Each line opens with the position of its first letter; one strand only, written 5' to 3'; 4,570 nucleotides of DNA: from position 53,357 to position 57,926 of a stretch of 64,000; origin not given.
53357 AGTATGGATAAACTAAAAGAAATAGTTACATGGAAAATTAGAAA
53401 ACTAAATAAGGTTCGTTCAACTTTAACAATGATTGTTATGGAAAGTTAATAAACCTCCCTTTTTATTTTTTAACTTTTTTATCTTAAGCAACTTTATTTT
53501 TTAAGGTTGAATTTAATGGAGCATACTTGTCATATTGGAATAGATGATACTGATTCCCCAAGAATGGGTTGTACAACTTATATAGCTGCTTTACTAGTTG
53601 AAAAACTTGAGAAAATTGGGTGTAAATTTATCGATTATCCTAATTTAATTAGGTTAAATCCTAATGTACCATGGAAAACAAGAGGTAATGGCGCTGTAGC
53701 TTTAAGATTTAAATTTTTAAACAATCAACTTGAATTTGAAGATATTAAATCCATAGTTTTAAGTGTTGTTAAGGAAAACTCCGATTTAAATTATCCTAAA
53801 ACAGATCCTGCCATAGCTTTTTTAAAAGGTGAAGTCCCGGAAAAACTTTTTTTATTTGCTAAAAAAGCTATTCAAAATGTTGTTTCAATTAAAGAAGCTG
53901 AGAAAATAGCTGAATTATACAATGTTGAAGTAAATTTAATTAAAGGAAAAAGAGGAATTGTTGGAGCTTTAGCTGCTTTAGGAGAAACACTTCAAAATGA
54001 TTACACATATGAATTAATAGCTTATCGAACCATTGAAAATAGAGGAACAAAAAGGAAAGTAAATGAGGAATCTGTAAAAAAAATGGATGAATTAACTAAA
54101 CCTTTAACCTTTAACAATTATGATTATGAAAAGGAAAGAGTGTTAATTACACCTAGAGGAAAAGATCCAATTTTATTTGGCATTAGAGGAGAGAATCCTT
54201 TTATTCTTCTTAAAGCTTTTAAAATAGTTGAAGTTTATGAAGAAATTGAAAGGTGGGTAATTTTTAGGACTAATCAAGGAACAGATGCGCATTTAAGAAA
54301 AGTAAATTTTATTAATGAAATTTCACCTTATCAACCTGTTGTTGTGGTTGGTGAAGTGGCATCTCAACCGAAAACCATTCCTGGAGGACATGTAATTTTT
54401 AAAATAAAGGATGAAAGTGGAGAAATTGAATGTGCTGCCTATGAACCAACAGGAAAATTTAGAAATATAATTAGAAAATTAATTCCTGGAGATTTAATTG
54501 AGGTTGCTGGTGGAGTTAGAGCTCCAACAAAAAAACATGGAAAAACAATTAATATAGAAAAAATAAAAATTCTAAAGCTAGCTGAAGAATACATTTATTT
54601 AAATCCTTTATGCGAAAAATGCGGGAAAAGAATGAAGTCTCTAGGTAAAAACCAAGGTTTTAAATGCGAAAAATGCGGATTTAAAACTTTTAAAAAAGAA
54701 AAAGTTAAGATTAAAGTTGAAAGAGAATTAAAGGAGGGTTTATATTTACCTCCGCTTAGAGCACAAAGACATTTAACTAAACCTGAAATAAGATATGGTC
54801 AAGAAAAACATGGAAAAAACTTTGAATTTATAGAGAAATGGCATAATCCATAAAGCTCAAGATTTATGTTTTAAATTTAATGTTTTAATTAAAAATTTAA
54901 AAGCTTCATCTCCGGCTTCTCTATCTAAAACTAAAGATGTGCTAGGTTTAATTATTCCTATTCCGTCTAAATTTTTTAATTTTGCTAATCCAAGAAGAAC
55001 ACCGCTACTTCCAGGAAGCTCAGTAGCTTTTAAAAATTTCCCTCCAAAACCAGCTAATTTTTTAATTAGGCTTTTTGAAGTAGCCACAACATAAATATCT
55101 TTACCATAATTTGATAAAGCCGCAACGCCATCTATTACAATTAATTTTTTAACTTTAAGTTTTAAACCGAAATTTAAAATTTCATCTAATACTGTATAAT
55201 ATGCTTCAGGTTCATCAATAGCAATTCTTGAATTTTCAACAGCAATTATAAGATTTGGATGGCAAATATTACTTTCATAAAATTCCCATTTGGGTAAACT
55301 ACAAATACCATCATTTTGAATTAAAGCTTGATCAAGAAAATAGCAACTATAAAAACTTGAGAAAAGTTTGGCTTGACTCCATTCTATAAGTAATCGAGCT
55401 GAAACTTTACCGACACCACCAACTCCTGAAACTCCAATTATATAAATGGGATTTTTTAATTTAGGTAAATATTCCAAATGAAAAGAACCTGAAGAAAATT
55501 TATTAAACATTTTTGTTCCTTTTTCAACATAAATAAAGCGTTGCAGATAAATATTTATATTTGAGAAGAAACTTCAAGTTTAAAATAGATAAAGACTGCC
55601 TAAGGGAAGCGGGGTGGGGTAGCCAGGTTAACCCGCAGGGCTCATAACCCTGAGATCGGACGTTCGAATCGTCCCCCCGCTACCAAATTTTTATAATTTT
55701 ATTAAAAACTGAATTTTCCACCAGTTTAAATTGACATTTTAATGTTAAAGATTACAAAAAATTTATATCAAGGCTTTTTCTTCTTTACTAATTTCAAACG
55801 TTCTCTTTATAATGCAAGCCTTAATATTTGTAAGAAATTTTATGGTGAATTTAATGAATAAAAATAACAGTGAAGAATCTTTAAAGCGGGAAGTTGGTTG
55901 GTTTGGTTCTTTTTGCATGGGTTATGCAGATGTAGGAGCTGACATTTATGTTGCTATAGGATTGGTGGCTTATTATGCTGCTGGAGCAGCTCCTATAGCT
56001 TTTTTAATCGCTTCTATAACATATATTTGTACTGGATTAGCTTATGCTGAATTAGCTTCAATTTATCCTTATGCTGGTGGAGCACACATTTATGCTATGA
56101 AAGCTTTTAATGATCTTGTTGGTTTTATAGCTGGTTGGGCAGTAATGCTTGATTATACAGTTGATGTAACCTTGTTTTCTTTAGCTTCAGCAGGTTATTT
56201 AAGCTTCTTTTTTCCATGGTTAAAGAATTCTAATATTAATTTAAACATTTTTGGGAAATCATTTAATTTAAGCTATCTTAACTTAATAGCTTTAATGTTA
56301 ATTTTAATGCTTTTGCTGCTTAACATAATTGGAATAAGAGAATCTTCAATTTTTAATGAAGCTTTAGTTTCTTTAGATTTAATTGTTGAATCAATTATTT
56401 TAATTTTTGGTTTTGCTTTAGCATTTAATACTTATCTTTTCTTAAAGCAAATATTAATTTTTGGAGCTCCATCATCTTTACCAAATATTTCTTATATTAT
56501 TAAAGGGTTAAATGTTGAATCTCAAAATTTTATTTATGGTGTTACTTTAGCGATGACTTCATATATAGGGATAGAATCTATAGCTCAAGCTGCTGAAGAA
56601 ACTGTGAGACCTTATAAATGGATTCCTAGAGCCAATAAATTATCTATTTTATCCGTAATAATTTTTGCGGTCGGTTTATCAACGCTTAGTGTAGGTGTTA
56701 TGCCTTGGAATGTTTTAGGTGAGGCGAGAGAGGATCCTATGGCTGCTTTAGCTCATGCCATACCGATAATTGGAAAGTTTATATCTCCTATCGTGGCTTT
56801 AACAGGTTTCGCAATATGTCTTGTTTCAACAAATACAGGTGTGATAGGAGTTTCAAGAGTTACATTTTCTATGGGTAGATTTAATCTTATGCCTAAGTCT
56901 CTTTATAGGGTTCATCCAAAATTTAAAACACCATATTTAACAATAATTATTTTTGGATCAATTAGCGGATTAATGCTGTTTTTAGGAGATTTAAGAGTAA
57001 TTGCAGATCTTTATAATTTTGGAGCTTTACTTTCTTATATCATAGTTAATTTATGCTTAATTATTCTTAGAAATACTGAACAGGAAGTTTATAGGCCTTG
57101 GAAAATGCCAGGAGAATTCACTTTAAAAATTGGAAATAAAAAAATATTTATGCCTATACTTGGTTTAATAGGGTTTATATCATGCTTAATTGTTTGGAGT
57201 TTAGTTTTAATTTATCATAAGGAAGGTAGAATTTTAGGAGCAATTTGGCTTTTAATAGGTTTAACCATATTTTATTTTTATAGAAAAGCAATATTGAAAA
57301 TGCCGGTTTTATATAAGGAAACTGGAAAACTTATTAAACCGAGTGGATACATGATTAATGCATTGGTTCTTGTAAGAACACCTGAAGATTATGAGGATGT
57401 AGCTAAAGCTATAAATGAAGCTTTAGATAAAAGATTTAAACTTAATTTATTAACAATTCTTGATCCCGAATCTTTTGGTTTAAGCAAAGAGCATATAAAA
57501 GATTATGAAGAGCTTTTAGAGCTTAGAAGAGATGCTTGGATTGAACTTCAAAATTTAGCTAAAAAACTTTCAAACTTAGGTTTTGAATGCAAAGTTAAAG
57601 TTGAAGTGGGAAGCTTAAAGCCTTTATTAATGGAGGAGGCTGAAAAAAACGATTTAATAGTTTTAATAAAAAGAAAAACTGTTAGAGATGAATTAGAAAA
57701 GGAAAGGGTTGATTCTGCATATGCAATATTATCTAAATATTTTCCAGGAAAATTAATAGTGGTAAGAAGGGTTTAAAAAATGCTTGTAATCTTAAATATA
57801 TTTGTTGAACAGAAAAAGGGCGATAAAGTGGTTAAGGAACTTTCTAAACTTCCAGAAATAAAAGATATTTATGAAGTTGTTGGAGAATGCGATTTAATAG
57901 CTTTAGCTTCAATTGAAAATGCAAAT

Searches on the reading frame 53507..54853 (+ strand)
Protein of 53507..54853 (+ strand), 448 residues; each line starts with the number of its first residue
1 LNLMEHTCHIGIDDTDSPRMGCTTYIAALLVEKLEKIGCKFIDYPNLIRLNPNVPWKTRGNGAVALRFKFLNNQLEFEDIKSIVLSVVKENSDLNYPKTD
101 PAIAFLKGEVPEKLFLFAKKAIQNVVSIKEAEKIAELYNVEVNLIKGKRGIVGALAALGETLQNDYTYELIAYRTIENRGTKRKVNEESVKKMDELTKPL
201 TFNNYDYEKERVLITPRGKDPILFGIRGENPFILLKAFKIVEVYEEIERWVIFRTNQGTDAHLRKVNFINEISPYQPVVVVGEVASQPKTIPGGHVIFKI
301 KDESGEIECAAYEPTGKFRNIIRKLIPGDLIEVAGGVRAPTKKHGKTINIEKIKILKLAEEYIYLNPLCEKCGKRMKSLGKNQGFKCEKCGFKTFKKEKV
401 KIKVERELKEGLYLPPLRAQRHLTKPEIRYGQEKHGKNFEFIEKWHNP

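Call 44: search_protein_families(library=pfam, proteins=[window:53507-54853:+], max_evalue=0.00001)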
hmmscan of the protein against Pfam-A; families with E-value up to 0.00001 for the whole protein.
window:53507-54853:+ (448 aa): 4 families
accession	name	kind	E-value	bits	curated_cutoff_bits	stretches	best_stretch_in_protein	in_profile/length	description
PF08489.16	TiaS_FLD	-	6.8e-43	145.9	21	1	149-262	2-116/116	TiaS FLD domain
PF22641.2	TiaS_TCKD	-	2.6e-28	99.4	27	1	10-143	2-152/156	TiaS TCKD domain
PF23783.1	Zn_ribbon_TiaS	-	3e-17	62.5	27.3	1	366-408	1-41/41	TiaS C-terminal zinc ribbon domain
PF01336.31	tRNA_anti-codon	-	5.4e-10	39.5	27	1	278-356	1-75/75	OB-fold nucleic acid binding domain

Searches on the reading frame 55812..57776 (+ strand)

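Call 44: search_protein_families(library=pfam, proteins=[window:55812-57776:+], max_evalue=0.00001)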
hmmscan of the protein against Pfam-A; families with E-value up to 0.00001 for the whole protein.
window:55812-57776:+ (654 aa): 2 families
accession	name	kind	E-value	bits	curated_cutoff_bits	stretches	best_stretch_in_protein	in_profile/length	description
PF13520.12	AA_permease_2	-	1.9e-39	136.2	27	1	29-481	2-420/427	Amino acid permease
PF00324.27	AA_permease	-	2.3e-23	83.1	24.6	1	41-469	11-427/470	Amino acid permease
